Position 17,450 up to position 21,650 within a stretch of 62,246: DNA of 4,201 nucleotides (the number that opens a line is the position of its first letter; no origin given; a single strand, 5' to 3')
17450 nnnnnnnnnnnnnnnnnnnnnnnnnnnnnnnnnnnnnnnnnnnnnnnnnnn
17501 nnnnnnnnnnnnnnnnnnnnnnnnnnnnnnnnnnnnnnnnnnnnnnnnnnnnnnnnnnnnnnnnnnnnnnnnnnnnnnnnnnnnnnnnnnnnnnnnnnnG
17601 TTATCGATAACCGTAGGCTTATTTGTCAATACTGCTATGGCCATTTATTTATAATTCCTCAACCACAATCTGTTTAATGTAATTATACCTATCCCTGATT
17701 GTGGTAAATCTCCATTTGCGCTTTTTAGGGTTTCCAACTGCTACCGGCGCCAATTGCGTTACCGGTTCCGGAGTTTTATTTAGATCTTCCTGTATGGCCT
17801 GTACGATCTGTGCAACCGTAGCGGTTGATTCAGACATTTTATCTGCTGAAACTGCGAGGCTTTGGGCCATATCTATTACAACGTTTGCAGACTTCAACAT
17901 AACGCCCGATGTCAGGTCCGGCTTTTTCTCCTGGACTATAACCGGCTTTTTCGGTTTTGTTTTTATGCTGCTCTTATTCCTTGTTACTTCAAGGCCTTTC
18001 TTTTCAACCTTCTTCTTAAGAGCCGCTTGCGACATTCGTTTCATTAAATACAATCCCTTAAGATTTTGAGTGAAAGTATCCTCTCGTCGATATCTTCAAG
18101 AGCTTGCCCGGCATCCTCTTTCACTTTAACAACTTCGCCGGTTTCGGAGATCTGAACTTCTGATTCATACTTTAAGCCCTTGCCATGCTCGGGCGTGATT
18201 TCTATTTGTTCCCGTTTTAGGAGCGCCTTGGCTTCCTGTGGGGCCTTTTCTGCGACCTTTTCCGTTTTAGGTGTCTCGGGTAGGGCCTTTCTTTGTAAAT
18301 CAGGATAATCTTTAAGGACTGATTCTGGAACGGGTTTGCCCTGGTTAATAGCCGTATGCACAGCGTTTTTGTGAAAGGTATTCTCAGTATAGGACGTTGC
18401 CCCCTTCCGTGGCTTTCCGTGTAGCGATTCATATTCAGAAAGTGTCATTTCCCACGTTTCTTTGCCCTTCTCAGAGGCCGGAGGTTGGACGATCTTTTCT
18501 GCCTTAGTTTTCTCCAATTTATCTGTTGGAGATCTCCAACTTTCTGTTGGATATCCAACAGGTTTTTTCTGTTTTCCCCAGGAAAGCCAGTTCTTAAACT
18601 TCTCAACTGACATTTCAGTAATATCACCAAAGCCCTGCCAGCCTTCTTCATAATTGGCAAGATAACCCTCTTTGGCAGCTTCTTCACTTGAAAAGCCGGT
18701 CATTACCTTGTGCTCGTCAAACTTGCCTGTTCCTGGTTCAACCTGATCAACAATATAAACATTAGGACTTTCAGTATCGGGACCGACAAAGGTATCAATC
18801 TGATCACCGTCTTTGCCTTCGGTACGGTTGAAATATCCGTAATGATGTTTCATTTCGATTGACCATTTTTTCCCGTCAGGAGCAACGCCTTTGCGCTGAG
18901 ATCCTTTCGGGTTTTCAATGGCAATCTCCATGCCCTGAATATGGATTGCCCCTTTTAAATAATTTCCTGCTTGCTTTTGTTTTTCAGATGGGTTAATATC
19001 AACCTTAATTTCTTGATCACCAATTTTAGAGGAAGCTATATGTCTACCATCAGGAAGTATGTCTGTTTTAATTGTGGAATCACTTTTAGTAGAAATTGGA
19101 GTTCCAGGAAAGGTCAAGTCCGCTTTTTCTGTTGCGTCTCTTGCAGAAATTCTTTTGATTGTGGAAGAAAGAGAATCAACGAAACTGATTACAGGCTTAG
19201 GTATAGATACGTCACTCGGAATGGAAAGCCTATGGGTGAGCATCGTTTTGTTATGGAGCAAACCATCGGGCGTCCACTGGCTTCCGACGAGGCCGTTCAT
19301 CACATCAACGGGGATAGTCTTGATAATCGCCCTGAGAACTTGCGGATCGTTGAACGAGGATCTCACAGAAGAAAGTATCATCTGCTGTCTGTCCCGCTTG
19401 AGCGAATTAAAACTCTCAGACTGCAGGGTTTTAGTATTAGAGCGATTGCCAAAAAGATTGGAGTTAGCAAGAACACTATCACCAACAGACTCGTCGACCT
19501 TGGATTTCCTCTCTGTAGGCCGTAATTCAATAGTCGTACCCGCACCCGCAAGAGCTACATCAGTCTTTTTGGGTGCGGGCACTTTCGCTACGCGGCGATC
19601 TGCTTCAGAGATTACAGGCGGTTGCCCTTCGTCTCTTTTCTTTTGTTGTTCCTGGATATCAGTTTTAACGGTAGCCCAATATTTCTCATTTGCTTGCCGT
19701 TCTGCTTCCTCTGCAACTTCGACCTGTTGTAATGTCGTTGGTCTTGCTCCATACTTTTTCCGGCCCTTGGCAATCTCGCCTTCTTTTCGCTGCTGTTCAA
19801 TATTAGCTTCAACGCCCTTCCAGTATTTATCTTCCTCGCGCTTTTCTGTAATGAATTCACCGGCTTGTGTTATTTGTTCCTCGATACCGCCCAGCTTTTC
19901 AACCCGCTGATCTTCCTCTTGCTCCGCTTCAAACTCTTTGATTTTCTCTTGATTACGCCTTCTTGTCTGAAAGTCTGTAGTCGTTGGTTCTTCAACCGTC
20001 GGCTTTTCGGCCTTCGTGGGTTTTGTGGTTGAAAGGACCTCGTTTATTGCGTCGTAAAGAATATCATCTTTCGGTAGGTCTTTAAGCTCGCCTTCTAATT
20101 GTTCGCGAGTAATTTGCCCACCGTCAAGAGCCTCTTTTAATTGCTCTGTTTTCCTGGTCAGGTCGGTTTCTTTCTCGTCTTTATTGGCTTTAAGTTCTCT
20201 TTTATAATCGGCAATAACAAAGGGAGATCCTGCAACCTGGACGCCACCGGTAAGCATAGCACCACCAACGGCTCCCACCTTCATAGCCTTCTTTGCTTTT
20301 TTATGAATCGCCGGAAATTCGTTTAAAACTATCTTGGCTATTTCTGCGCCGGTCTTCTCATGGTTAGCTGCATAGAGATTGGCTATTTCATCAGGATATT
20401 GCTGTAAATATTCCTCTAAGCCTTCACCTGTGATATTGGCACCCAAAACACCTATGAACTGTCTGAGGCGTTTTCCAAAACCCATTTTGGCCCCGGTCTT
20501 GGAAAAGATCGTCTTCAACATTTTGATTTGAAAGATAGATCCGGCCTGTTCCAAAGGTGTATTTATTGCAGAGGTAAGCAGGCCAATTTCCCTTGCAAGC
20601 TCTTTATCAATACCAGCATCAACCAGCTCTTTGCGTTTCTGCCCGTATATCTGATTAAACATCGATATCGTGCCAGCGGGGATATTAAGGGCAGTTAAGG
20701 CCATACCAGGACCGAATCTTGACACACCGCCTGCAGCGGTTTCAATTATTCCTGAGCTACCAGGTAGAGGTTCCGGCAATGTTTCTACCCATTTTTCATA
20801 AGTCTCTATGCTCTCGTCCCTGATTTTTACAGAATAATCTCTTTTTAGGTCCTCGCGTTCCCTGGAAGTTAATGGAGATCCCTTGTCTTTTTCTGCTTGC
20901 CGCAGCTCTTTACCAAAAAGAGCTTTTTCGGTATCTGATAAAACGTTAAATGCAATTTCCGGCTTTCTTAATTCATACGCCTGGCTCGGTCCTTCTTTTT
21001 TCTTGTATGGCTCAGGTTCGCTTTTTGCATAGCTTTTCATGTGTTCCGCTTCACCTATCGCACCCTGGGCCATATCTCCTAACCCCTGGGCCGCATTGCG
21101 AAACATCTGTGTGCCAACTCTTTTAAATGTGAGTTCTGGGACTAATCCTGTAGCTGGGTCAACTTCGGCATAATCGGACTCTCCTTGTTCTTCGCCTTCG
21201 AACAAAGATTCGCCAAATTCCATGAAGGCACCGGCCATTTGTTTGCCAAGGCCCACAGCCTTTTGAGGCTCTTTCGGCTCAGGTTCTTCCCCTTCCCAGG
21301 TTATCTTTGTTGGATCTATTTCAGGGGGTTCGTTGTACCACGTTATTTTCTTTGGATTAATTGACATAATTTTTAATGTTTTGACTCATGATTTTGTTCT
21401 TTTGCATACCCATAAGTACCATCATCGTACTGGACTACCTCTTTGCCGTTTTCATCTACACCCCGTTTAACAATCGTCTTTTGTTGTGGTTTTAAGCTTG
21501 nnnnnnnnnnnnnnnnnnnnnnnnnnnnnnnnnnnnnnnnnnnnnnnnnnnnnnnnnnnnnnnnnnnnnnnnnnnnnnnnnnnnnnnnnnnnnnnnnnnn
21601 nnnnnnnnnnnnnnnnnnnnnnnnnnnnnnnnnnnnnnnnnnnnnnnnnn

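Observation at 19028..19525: Intact HNH endonuclease gene nested antisense and codon-aligned inside a virion ORF that remains open across it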

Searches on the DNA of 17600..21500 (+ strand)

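Call 4: search_dna_similar(query=window:17600-21500:+, collection=phages, mode=near, max_rows=30)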
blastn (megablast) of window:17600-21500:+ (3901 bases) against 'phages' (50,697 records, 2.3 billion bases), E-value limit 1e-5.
No match.

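Call 14: search_rna_families(source=window, start=18000, end=21400, threshold=evalue, max_evalue=1)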
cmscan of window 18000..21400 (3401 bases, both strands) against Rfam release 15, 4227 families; matches with E-value up to 1: 0.
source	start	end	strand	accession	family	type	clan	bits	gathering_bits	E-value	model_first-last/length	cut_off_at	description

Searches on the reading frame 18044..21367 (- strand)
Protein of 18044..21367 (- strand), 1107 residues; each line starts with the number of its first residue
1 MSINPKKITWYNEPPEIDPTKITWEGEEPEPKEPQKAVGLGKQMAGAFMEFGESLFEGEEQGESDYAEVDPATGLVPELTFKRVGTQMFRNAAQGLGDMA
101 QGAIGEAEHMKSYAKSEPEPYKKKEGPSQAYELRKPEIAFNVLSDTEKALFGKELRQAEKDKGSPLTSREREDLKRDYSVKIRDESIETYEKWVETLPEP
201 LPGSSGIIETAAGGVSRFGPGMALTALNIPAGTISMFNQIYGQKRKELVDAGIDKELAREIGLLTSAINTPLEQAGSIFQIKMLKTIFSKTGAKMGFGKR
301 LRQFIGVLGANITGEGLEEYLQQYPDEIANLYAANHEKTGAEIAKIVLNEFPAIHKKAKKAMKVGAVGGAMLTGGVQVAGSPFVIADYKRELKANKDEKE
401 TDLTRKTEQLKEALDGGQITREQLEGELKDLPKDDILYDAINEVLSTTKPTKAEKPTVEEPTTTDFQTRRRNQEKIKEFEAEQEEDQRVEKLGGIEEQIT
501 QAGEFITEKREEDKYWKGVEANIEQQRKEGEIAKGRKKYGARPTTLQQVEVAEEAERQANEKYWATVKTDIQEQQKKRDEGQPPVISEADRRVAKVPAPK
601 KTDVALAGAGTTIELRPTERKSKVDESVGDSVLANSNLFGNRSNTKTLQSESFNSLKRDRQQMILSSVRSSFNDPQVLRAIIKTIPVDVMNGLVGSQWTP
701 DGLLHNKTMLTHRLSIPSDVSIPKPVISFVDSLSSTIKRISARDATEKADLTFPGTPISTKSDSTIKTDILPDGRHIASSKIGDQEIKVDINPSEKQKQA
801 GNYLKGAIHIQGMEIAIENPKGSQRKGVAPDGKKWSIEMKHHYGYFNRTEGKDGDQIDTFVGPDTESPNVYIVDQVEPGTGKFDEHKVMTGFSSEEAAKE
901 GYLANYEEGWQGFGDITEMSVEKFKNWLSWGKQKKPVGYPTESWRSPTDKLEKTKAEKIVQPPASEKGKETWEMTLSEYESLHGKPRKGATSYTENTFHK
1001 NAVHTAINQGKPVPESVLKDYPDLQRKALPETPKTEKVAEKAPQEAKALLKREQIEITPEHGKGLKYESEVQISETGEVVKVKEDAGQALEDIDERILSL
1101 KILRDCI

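Call 3: search_protein_families(library=pfam, proteins=[window:18044-21367:-], max_evalue=0.01)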
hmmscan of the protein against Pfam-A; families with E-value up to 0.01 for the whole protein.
window:18044-21367:- (1107 aa): 1 family
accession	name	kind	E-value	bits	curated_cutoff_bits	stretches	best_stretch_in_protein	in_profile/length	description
PF18823.6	InPase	-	7.6e-57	191.4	26.8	1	795-928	1-134/135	Inorganic Pyrophosphatase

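Call 5: find_homologous_proteins(query=window:18044-21367:-, max_evalue=0.001)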
Query window:18044-21367:- (1107 aa): 10 proteins with E <= 0.001 among 8000 candidates.
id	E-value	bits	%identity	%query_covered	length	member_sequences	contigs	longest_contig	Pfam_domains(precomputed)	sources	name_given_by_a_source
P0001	7.6e-200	685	56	28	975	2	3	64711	PF18823.7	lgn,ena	-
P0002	2.2e-47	180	36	39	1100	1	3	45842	-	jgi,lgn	-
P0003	1.2e-38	151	51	13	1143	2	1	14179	PF18823.7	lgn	-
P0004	4.7e-38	149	33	26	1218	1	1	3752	-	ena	-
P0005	1.6e-27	114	42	14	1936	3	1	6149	PF18823.7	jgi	jgi:hypothetical protein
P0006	8.7e-24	102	43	11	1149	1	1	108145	PF00176.30,PF00271.38,PF04851.22,PF18823.7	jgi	jgi:superfamily II DNA or RNA helicase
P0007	8.0e-23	98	42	12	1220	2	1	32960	PF00270.36,PF00176.30,PF00271.38,PF04851.22,PF18823.7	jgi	jgi:superfamily II DNA or RNA helicase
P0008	3.2e-22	96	42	12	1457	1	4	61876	PF18823.7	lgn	-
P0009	5.2e-19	86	46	10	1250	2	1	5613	PF18823.7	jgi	-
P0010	1.3e-13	68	36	12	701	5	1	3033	PF06381.17,PF18823.7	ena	-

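Call 6: search_dna_similar(query=window:18044-21367:-, collection=phages, mode=protein, max_rows=30)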
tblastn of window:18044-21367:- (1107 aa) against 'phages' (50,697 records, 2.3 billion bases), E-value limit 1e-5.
Records with a match: 463; places in all: 464; records where one place covers at least 80% of the query: 0.
Best place of each record, by identity: <60% 463.
By first word of the organism name: Pseudomonas 294; Vibrio 70; Escherichia 27; Serratia 9; Xanthomonas 7; Burkholderia 6; Cellulophaga 5; Pbunalikevirus 4; Leptospira 4; Agrobacterium 4; and 22 more.
By host as written in the record: Pseudomonas aeruginosa 117; - 90; Pseudomonas aeruginosa PAO1 85; Pseudomonas sp. 28; Escherichia coli 13; Pseudomonas aeruginosa PA14 8; Serratia marcescens 7; Escherichia coli O157:H7 5; and 80 more.
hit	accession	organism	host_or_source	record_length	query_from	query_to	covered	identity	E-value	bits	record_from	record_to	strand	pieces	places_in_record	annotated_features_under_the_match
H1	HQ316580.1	Vibrio phage douglas 12A4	Vibrio fischeri 12A4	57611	766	936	15%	48.0%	3e-38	162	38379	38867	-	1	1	hypothetical protein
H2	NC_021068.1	Vibrio phage douglas 12A4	Vibrio fischeri 12A4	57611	766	936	15%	48.0%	3e-38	162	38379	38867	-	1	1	hypothetical protein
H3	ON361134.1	Pseudomonas phage vB_Pae_Mat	Pseudomonas aeruginosa PAO1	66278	721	946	20%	36.3%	6e-30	135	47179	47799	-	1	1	hypothetical protein | minor capsid protein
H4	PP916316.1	Pseudomonas phage vB_PaeM_HTN3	Pseudomonas aeruginosa AMT 0085-3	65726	721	946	20%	36.3%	7e-30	135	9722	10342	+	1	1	putative minor head protein | head morphogenesis protein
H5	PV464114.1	Pseudomonas phage Cisa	Pseudomonas aeruginosa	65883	721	946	20%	36.3%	9e-30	135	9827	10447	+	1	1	minor head protein | minor capsid protein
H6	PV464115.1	Pseudomonas phage Nello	Pseudomonas aeruginosa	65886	721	946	20%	36.3%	9e-30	135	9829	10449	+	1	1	minor head protein | head morphogenesis protein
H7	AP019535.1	Pseudomonas phage PA01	Pseudomonas aeruginosa PAO1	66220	721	946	20%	36.3%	9e-30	135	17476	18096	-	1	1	phage-related protein | phage minor capsid protein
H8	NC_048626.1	Pseudomonas phage PA01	Pseudomonas aeruginosa PAO1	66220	721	946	20%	36.3%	9e-30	135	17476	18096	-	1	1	minor head protein | head morphogenesis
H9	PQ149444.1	Pseudomonas phage BL6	Pseudomonas aeruginosa PAK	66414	721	946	20%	36.3%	9e-30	135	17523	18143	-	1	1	minor head protein | head morphogenesis protein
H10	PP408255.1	Pseudomonas phage vB_Pa-PAC8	Pseudomonas aeruginosa PA14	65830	721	946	20%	36.3%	1e-29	134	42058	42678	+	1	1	putative minor head protein | minor capsid protein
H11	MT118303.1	Pseudomonas phage Epa39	Pseudomonas sp.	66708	721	946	20%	35.8%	7e-30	135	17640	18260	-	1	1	hypothetical protein (x2)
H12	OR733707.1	Pseudomonas phage BL1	Pseudomonas aeruginosa PAO1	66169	721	946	20%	35.8%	1e-29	134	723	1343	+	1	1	head morphogenesis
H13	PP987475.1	Pseudomonas phage ZAM-Pa99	Pseudomonas aeruginosa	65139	721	946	20%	35.8%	1e-29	134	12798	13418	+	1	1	minor head protein | head morphogenesis protein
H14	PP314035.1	Pseudomonas phage ISPAA97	Pseudomonas aeruginosa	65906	721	946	20%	35.8%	1e-29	134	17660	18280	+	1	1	hypothetical protein | minor capsid protein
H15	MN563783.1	Pseudomonas phage vB_PA6_GUMS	Pseudomonas aeruginosa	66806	721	946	20%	35.8%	1e-29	134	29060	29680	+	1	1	putative minor head protein | minor capsid protein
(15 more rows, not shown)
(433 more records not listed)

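Call 9: find_encoding_contigs(protein=P0001, flank=10000, max_places=6)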
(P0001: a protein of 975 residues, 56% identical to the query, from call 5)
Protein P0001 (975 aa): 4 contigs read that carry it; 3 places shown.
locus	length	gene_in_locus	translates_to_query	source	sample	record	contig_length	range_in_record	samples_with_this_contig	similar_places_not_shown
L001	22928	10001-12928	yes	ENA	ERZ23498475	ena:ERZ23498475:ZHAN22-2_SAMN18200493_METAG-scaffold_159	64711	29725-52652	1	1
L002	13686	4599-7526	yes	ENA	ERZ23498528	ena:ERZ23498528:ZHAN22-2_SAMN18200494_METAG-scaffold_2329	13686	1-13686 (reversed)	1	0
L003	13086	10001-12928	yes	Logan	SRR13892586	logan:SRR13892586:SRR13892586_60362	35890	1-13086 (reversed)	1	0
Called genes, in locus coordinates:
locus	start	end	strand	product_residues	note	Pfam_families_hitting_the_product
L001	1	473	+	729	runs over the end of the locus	-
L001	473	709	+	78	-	-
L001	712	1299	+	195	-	-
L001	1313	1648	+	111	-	-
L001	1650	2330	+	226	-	PF24175:SU10_adaptor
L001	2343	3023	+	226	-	PF24175:SU10_adaptor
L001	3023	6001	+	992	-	-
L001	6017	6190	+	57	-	PF14354:Lar_restr_allev (faint)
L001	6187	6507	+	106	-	-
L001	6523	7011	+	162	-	-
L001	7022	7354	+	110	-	-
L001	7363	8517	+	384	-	-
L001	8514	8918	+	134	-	-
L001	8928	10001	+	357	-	-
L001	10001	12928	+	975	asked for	PF18823:InPase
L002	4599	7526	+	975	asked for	PF18823:InPase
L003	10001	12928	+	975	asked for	PF18823:InPase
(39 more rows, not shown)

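Call 21: find_related_loci(query=window:18044-21367:-, collection=viral_contigs, flank=3000)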
Query window:18044-21367:- (1107 aa) in viral_contigs; peptide patterns used: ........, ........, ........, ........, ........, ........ (x = any residue, [..] = any of these).
3 stretches matched a pattern; 2 encode a relative of the query (tblastn E <= 1e-3); 2 distinct loci.
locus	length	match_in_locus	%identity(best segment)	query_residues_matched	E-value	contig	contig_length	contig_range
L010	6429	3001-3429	52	793-937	1e-44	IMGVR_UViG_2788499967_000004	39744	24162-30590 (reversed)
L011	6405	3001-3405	50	791-925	5e-36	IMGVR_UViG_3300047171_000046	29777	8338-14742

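Call 39: search_protein_families(library=phrogs, proteins=[window:18044-21367:-], max_evalue=0.001)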
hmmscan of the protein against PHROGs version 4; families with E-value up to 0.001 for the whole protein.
window:18044-21367:- (1107 aa): 10 families
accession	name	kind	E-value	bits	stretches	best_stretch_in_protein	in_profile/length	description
phrog_30335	-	unknown function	2.1e-48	165.4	1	756-939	725-903/2900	-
phrog_938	-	lysis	9.3e-46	156.6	1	792-954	1496-1659/2185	endolysin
phrog_37402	-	unknown function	4.5e-44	151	1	727-942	1038-1252/2639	-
phrog_4660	-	head and packaging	7.5e-44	151.2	1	807-938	636-763/765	minor head protein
phrog_20705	-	head and packaging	6.3e-43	148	1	789-942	14-165/690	virion structural protein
phrog_10089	-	moron, auxiliary metabolic gene and host takeover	7.3e-43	146.7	1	483-1058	697-1145/4647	DarB-like antirestriction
phrog_4272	-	unknown function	2.4e-37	129.7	1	791-961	120-289/764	-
phrog_5143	-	unknown function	5.8e-37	127.4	1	759-928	683-849/2204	-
phrog_29900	-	unknown function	2.2e-29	102.9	1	763-929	735-903/1028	-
phrog_33607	-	unknown function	5.8e-22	79.3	1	813-929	116-229/287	-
